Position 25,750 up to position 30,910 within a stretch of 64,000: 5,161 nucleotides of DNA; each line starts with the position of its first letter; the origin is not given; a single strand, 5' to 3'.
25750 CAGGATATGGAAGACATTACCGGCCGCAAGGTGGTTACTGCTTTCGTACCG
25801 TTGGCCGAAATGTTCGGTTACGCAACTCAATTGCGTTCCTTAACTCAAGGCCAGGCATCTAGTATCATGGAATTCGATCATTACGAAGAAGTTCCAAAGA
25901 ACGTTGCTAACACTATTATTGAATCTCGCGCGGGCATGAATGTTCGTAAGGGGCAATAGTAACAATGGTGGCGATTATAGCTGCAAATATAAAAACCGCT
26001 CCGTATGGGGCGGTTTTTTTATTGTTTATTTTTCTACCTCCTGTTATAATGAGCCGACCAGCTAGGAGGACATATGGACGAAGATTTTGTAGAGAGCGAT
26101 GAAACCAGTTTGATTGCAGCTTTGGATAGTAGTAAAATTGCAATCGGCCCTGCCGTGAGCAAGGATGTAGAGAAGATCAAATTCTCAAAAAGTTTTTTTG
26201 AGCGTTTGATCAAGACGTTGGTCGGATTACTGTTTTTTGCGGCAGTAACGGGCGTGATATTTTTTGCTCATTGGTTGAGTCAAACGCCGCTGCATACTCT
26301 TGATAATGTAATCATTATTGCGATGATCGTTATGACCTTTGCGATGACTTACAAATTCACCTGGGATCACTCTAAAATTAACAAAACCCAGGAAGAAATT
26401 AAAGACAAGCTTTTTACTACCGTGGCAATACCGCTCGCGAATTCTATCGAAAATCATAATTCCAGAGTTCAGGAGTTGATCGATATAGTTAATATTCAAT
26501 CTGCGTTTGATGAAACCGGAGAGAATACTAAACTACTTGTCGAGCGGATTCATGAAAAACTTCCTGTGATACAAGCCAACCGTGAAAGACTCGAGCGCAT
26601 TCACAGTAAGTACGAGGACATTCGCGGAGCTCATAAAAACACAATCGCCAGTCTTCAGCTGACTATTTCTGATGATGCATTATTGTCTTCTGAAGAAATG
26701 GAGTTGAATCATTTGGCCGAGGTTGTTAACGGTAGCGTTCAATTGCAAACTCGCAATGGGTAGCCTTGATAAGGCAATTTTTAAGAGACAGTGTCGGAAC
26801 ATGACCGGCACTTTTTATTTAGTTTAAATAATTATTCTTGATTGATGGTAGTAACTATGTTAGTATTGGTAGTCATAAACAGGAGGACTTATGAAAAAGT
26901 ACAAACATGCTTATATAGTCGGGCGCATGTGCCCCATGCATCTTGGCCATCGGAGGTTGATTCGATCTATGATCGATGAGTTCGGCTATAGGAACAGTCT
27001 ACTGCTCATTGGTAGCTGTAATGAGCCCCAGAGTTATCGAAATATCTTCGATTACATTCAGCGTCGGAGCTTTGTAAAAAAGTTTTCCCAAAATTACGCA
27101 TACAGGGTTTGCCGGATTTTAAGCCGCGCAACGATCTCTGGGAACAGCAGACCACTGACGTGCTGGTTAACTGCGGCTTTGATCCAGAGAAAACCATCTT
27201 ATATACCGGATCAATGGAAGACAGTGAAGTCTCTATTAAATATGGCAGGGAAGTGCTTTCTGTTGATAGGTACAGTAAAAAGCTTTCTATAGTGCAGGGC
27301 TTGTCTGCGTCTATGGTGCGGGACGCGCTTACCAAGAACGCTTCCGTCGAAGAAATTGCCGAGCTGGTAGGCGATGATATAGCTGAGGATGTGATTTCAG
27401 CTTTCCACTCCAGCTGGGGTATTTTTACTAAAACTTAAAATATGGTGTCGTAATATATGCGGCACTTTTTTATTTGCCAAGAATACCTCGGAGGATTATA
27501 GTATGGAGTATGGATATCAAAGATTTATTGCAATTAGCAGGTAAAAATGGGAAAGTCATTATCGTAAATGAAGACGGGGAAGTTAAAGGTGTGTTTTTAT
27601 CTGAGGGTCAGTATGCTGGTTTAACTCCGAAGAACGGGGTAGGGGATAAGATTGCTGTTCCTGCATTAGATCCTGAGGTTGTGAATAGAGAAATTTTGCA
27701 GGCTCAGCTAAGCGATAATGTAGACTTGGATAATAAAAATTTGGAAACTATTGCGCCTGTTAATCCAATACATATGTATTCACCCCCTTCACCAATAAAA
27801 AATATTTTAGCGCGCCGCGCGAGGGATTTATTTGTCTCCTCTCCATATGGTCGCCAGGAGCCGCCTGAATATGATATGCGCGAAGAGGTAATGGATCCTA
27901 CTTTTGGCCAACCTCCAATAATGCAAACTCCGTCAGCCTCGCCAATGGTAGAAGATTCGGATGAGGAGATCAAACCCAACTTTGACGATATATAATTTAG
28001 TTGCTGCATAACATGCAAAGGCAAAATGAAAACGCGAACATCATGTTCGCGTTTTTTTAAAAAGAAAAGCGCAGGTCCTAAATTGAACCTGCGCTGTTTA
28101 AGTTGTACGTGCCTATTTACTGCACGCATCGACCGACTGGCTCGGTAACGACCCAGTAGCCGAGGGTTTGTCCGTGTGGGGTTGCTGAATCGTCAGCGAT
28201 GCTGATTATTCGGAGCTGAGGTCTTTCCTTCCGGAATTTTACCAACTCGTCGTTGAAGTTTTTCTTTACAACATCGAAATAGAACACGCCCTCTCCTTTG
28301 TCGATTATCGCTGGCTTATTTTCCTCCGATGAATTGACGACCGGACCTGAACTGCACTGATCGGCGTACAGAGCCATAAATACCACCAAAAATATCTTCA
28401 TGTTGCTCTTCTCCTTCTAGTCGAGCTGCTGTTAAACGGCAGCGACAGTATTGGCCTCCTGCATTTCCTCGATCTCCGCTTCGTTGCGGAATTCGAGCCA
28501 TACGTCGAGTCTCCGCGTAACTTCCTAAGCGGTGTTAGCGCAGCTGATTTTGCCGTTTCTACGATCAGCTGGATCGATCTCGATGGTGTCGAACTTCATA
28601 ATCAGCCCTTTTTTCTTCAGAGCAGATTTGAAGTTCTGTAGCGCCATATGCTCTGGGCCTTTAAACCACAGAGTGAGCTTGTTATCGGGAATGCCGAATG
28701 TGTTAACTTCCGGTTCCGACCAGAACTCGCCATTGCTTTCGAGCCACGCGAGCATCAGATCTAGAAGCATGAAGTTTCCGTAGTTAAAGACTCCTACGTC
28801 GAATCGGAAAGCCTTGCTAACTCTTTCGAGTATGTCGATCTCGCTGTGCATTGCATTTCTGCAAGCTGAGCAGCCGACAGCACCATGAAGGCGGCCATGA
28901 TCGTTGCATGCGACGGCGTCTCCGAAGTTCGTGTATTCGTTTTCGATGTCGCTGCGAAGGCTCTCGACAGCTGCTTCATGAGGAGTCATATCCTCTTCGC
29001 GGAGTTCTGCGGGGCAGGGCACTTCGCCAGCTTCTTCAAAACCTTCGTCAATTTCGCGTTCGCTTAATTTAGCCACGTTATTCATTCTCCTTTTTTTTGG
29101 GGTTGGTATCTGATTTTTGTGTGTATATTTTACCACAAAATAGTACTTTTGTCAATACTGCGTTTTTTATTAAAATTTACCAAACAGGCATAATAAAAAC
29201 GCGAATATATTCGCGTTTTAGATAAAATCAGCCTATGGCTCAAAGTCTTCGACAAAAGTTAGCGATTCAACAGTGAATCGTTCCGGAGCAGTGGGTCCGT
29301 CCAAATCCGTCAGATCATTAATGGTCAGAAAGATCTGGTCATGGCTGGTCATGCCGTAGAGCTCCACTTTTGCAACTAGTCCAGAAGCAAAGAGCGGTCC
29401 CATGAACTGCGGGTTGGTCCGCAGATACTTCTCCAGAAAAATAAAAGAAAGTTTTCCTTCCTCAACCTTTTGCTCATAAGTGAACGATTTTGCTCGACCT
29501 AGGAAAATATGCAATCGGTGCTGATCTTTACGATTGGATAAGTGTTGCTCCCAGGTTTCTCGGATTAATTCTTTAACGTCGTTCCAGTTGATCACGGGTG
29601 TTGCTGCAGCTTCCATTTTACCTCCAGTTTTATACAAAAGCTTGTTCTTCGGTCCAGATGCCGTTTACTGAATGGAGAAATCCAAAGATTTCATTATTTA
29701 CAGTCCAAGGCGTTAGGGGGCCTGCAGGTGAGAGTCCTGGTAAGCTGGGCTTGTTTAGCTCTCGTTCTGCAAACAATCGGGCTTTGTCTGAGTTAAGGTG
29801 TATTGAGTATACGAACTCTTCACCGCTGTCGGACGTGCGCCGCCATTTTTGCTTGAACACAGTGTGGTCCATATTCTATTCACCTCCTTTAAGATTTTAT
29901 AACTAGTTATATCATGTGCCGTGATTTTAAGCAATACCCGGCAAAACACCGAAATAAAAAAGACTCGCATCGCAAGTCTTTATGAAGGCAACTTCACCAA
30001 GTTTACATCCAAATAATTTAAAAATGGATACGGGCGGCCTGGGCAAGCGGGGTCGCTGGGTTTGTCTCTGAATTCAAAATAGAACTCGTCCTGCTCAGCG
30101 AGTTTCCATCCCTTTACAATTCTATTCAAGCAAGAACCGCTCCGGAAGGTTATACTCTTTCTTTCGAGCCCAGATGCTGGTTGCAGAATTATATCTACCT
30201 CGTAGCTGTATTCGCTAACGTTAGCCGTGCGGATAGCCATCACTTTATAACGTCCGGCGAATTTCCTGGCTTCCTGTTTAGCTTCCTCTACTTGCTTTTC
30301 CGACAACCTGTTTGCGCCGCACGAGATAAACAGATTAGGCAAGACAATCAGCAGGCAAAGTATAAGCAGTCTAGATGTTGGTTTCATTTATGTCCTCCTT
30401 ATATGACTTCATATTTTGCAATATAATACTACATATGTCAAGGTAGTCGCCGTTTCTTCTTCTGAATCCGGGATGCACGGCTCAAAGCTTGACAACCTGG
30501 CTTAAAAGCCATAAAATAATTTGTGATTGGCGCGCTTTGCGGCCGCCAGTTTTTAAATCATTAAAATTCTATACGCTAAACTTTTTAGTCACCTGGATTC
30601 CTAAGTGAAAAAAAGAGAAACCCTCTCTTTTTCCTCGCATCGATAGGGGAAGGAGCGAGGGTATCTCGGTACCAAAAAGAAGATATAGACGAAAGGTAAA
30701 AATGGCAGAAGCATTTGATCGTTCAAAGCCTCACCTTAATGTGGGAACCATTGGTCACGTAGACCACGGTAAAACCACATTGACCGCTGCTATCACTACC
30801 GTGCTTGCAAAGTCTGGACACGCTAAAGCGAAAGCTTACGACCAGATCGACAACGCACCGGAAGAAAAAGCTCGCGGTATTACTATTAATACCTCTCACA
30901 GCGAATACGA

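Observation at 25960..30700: str operon split: an ~4.7-kb accessory block inserted between fusA and tuf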

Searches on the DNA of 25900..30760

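Call 32: search_rna_families(source=window, start=25900, end=30760, threshold=evalue, max_evalue=1)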
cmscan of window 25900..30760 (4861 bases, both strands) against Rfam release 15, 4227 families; matches with E-value up to 1: 2.
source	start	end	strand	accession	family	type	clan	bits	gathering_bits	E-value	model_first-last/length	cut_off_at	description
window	25985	26052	-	RF00506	Thr_leader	Cis-reg; leader;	-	24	55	0.26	1-118/118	no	Threonine operon leader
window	25955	26029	+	RF02502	Atu_C8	Gene; sRNA;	-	23.3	50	0.26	1-122/122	no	Rhizobiales sRNA Atu_C8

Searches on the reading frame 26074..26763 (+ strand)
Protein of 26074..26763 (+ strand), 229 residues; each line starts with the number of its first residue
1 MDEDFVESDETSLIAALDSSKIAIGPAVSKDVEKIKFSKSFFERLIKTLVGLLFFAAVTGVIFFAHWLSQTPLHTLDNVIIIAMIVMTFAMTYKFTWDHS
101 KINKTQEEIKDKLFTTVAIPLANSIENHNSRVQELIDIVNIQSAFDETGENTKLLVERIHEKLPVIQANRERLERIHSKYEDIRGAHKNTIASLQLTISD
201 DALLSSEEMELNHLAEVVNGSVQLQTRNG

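Call 8: search_protein_families(library=pfam, max_evalue=0.1, proteins=[window:26074-26763:+])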
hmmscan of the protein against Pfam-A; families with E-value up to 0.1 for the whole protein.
window:26074-26763:+ (229 aa): 7 families
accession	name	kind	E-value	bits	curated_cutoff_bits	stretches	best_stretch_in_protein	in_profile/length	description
PF21928.1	XLF_CC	-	0.012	16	27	0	113-139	5-31/53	XLF protein coiled-coil region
PF19554.4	DUF6077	-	0.018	14.3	27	1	40-111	31-102/354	Family of unknown function (DUF6077)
PF17439.7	DUF5418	-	0.034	14.7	25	1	33-129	3-97/151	Family of unknown function (DUF5418)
PF03419.18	Peptidase_U4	-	0.055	13.2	28.4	1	35-107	75-144/284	Sporulation factor SpoIIGA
PF16327.10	CcmF_C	-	0.069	12.8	28.7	1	32-99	66-131/323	Cytochrome c-type biogenesis protein CcmF C-terminal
PF06195.18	DUF996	-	0.083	13.5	31.3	0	28-119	16-115/138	Protein of unknown function (DUF996)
PF04341.17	DUF485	-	0.086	13.3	28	0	39-109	13-86/88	Protein of unknown function, DUF485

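Call 9: search_protein_families(library=ncbifam, max_evalue=0.1, proteins=[window:26074-26763:+])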
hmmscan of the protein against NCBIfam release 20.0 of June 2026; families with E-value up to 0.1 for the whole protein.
window:26074-26763:+ (229 aa): 2 families
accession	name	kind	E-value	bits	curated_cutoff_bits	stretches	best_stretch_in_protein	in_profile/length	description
TIGR00374.1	TIGR00374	subfamily_domain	0.005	16.3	43.2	1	30-113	95-177/323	flippase-like domain-containing protein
NF011614.0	PRK15040.1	equivalog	0.025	13.6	873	1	13-82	1-68/454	L-serine ammonia-lyase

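Call 26: search_protein_families(library=phrogs, max_evalue=0.01, proteins=[window:26074-26763:+])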
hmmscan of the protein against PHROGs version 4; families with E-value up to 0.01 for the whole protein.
window:26074-26763:+ (229 aa): 0 families

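Call 27: search_protein_families(library=padloc, max_evalue=0.01, proteins=[window:26074-26763:+])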
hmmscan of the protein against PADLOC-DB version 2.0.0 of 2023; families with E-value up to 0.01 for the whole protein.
window:26074-26763:+ (229 aa): 1 family
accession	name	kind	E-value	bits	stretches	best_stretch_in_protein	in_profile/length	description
PDLC03842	LeoB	-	9.3e-05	19.5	1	83-177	468-564/568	-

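Call 31: find_homologous_proteins(query=window:26074-26763:+, max_evalue=0.01)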
Query window:26074-26763:+ (229 aa): 1 proteins with E <= 0.01 among 519 candidates.
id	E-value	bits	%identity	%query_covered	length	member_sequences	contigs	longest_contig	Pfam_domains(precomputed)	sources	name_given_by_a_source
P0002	5.5e-141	485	100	100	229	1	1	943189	-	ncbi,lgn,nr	ncbi:hypothetical protein IPM19_01135 [bacterium]|nr:MAG: hypothetical protein IPM19_01135 [bacteriu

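Call 33: find_encoding_contigs(protein=P0002, flank=2000, max_places=3)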
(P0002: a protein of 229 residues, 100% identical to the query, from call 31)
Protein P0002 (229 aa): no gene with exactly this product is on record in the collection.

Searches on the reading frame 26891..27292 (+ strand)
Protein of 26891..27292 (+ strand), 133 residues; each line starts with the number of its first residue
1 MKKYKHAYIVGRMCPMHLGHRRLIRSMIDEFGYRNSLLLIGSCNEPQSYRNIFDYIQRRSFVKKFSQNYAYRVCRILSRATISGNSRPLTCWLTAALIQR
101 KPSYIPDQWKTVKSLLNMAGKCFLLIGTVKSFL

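Call 8: search_protein_families(library=pfam, max_evalue=0.1, proteins=[window:26891-27292:+])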
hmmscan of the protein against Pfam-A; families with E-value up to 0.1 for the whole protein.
window:26891-27292:+ (133 aa): 1 family
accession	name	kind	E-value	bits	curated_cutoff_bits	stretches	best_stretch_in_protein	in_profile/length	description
PF01467.32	CTP_transf_like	-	3.2e-06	27.8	21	1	9-75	2-68/133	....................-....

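Call 9: search_protein_families(library=ncbifam, max_evalue=0.1, proteins=[window:26891-27292:+])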
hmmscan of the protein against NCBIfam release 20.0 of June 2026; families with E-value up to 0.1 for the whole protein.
window:26891-27292:+ (133 aa): 12 families
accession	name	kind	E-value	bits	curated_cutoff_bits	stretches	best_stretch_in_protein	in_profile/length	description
NF003786.0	PRK05379.1-2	equivalog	1.6e-07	30.9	397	1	3-73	13-82/354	bifunctional nicotinamide-nucleotide adenylyltransferase/Nudix hydroxylase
TIGR00125.1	cyt_tran_rel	domain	3e-06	27.3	27.7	1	7-66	2-60/65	adenylyltransferase/cytidyltransferase family protein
NF002243.0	PRK01153.1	subfamily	1.4e-05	24.7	127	1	7-67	3-61/175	nicotinamide-nucleotide adenylyltransferase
TIGR01527.1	arch_NMN_Atrans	equivalog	2.9e-05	23.7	181.2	1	7-64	2-57/167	nicotinamide-nucleotide adenylyltransferase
NF003788.0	PRK05379.1-5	equivalog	5.1e-05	22.7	354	1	3-73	4-72/351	bifunctional nicotinamide-nucleotide adenylyltransferase/Nudix hydroxylase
NF003791.0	PRK05379.2-3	equivalog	0.00014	21.1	409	1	2-81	3-81/340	bifunctional nicotinamide-nucleotide adenylyltransferase/Nudix hydroxylase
NF003787.0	PRK05379.1-4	equivalog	0.00054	19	449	1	3-68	8-71/346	bifunctional nicotinamide-nucleotide adenylyltransferase/Nudix hydroxylase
NF003789.0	PRK05379.2-1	equivalog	0.0073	15.3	355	1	6-79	9-80/312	bifunctional nicotinamide mononucleotide adenylyltransferase/ADP-ribose pyrophosphatase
NF010365.0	PRK13793.1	equivalog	0.026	14.1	198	1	3-69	3-68/196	nicotinate-nicotinamide nucleotide adenylyltransferase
TIGR00482.1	TIGR00482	equivalog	0.04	13.9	112.45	1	12-67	5-60/194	nicotinate (nicotinamide) nucleotide adenylyltransferase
NF041124.1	CoaD_Thcocales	equivalog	0.04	13.8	290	1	1-81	1-82/156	phosphopantetheine adenylyltransferase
NF003785.0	PRK05379.1-1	equivalog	0.063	12.4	418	1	4-64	2-60/347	bifunctional nicotinamide-nucleotide adenylyltransferase/Nudix hydroxylase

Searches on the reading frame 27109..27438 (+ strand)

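Call 8: search_protein_families(library=pfam, max_evalue=0.1, proteins=[window:27109-27438:+])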
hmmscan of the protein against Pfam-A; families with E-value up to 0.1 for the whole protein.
window:27109-27438:+ (109 aa): 1 family
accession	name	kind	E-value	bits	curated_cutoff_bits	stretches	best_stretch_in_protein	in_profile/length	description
PF14875.11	PIP49_N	-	0.004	17.3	21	1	9-93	61-141/158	N-term cysteine-rich ER, FAM69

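Call 9: search_protein_families(library=ncbifam, max_evalue=0.1, proteins=[window:27109-27438:+])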
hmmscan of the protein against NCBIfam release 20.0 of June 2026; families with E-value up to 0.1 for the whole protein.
window:27109-27438:+ (109 aa): 0 families
